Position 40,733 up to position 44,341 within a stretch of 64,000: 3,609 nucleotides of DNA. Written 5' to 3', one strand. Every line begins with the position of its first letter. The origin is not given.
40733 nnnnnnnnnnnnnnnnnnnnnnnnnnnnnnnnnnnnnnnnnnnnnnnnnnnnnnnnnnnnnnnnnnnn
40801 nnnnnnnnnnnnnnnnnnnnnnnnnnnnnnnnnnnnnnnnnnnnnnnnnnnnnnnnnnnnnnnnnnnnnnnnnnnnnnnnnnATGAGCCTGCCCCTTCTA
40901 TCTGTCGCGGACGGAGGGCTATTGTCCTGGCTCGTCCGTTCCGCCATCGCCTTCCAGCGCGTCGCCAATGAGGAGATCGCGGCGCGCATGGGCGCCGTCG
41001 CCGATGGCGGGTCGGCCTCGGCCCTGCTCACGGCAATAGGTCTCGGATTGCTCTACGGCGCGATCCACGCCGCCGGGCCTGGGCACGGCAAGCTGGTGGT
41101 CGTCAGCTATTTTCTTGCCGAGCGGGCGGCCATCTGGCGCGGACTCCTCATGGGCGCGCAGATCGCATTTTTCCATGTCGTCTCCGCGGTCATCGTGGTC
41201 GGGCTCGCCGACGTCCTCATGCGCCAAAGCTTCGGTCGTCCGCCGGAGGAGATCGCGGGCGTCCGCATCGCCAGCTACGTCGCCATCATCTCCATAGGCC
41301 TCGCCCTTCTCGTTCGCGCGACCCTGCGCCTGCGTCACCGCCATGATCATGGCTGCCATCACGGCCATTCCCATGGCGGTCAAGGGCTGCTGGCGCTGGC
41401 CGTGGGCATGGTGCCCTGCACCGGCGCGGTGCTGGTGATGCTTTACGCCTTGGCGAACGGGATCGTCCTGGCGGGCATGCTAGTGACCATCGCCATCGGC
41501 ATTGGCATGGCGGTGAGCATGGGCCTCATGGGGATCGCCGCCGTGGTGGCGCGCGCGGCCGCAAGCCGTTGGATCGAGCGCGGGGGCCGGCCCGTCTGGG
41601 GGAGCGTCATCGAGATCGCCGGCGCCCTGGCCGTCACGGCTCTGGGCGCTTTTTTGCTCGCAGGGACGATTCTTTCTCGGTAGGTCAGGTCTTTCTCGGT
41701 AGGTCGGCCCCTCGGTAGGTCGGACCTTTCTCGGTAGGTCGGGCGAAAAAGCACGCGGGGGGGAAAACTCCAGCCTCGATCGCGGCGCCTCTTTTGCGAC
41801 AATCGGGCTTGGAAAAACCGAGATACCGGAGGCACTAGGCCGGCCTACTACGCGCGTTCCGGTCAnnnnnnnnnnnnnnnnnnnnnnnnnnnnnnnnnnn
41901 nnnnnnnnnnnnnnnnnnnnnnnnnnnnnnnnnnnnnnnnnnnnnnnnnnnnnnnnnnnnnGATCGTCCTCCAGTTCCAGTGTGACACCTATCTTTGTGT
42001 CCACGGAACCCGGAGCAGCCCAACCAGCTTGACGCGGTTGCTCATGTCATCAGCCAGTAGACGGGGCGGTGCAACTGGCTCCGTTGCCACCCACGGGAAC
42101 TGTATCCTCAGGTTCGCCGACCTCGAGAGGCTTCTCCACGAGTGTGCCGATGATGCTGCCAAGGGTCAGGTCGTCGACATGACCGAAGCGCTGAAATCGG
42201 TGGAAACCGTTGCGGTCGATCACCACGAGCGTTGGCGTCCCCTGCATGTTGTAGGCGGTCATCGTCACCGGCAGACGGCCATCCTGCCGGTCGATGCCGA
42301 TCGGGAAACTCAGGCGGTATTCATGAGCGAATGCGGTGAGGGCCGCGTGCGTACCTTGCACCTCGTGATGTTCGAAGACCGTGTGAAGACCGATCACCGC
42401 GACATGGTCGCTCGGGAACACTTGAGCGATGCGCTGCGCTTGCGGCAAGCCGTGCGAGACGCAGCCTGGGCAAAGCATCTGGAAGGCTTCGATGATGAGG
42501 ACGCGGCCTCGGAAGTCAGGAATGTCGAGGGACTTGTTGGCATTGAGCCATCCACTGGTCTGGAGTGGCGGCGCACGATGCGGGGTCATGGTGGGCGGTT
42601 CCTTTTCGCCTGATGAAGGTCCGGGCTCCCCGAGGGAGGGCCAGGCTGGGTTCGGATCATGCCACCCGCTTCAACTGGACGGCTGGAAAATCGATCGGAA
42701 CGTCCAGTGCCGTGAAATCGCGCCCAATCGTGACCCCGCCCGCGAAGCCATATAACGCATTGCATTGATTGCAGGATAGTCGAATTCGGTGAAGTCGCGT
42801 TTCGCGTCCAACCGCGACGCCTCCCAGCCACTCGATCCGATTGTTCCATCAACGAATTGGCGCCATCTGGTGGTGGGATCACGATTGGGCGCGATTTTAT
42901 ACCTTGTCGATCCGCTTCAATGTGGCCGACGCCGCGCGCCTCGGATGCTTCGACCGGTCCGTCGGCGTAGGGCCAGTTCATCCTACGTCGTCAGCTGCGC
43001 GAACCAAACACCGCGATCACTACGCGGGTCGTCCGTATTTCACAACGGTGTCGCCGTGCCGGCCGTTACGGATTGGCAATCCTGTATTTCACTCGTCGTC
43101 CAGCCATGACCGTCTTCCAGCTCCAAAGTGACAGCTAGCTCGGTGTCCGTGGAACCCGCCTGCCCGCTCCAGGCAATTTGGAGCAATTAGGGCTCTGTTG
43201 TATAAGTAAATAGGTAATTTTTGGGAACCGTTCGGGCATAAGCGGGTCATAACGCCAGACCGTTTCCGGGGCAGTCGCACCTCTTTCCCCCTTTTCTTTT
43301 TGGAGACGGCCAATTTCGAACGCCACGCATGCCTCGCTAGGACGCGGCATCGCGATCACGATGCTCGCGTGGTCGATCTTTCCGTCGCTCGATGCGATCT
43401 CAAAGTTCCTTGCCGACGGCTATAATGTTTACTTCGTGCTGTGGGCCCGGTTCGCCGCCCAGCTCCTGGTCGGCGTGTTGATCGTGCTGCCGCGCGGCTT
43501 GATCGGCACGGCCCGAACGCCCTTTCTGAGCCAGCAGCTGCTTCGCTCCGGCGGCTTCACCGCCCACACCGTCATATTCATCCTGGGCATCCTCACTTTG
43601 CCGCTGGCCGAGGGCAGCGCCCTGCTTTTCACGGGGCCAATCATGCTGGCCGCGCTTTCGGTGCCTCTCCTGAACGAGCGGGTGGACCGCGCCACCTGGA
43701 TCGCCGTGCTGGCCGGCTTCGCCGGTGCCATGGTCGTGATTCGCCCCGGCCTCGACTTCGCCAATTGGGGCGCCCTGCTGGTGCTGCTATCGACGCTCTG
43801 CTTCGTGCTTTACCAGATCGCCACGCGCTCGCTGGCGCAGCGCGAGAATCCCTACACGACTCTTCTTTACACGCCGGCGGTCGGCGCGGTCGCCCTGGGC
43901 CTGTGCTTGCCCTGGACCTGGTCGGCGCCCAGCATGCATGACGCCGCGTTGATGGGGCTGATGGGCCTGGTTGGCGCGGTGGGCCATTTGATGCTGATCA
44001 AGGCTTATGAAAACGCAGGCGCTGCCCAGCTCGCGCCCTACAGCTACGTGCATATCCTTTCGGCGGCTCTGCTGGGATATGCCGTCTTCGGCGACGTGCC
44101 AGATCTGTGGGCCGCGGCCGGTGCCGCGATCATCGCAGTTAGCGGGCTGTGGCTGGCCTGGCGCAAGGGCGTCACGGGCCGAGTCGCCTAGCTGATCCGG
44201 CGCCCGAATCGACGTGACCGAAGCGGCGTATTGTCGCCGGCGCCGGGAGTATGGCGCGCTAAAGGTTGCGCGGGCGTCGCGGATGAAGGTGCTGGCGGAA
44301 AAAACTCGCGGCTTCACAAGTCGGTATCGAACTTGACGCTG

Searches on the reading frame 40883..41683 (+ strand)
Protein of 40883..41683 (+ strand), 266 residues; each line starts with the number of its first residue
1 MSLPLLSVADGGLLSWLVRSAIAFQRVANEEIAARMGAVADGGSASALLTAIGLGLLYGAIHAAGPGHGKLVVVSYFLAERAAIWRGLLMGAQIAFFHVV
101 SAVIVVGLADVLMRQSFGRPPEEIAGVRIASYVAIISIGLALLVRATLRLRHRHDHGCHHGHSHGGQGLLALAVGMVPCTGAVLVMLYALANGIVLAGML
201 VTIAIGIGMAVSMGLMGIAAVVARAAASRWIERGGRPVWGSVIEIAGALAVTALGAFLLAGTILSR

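Call 3: search_protein_families(library=pfam, proteins=[window:40883-41683:+], max_evalue=0.01)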
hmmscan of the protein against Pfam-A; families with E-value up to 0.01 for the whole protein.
window:40883-41683:+ (266 aa): 1 family
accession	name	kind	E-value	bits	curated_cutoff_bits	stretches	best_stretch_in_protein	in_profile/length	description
PF03824.22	NicO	-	7.7e-15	55.4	27.7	2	49-161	2-118/287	High-affinity nickel-transport protein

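Call 4: search_protein_families(library=ncbifam, proteins=[window:40883-41683:+], max_evalue=0.01)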
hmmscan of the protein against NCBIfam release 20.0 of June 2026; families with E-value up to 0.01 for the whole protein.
window:40883-41683:+ (266 aa): 1 family
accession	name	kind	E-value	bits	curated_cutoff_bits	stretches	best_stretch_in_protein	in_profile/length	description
NF007454.0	PRK10019.1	subfamily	4.2e-06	26.2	195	1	55-163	20-125/283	nickel/cobalt efflux transporter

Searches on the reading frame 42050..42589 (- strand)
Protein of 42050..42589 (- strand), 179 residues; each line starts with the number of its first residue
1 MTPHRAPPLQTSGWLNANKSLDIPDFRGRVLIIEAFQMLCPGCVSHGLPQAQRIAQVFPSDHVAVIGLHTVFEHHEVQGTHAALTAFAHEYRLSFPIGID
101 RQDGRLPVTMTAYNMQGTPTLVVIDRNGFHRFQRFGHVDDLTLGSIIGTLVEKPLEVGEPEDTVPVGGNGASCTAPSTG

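Call 3: search_protein_families(library=pfam, proteins=[window:42050-42589:-], max_evalue=0.01)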
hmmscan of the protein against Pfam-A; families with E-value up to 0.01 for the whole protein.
window:42050-42589:- (179 aa): 2 families
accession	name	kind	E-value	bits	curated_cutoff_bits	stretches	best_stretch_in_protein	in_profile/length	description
PF00578.27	AhpC-TSA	-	9.8e-06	26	26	1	18-128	15-119/124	AhpC/TSA family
PF08534.16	Redoxin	-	7.7e-05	23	26.6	1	15-128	15-126/148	Redoxin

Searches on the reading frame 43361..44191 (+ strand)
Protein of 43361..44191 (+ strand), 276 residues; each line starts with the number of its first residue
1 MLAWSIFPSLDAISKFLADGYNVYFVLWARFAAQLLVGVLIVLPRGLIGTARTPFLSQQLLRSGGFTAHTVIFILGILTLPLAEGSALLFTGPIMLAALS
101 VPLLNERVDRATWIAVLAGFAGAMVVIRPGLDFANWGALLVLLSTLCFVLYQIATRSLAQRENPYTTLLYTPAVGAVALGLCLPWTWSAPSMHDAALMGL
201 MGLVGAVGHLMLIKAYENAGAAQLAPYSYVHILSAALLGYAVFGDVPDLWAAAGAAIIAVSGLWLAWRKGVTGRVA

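Call 3: search_protein_families(library=pfam, proteins=[window:43361-44191:+], max_evalue=0.01)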
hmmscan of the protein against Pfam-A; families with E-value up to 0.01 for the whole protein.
window:43361-44191:+ (276 aa): 1 family
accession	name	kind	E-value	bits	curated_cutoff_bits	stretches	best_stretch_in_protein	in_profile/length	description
PF00892.27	EamA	-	7.9e-16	59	28.2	2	136-261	2-129/135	EamA-like transporter family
